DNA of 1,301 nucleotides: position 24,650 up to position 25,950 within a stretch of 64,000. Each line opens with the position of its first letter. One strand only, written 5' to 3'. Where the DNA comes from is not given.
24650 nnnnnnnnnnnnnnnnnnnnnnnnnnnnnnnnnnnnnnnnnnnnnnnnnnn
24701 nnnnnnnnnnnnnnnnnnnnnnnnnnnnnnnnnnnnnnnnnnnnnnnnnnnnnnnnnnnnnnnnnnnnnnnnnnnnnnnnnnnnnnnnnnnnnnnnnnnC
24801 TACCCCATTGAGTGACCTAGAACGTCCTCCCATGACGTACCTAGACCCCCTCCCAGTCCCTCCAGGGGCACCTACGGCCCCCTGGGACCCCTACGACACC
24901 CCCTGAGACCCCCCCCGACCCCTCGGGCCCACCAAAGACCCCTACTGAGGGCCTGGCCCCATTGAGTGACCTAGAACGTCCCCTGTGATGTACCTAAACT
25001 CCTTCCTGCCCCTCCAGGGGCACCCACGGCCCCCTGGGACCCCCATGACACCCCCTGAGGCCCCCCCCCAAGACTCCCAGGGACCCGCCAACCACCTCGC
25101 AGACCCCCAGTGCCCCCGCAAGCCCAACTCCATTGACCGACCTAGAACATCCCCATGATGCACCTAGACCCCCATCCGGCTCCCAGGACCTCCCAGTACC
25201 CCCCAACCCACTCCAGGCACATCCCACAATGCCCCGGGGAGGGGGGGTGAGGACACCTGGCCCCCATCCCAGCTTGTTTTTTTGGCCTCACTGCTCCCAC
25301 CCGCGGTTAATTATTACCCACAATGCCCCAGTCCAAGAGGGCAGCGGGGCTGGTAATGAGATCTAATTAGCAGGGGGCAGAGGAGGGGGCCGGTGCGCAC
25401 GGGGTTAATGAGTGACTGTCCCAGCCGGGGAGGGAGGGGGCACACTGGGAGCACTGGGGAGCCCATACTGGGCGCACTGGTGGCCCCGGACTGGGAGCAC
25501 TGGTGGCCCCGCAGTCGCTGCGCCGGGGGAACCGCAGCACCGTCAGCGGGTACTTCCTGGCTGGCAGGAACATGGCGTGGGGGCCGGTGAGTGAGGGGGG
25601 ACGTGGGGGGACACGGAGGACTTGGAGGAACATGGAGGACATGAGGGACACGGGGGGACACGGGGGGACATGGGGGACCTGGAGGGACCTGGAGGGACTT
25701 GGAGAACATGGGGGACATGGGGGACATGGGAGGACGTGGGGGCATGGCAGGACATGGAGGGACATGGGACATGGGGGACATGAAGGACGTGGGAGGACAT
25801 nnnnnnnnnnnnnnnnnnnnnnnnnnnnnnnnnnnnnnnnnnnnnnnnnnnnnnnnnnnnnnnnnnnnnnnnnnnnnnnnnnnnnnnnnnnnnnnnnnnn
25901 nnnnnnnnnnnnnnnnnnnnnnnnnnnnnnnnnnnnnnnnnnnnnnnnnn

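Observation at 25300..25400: AT-rich islet with an HNF1-like palindrome in SLC5A2 intron 1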

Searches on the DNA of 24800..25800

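Call 44: search_rna_families(source=window, start=24800, end=25800, threshold=evalue, max_evalue=1)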
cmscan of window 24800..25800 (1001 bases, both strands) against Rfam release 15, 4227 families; matches with E-value up to 1: 1.
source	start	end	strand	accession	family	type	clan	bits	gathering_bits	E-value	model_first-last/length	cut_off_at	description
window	25265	25464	+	RF02272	Vax2os1_3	Gene; lncRNA;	-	17.6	50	0.58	1-199/199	no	Vax2os1 conserved region 3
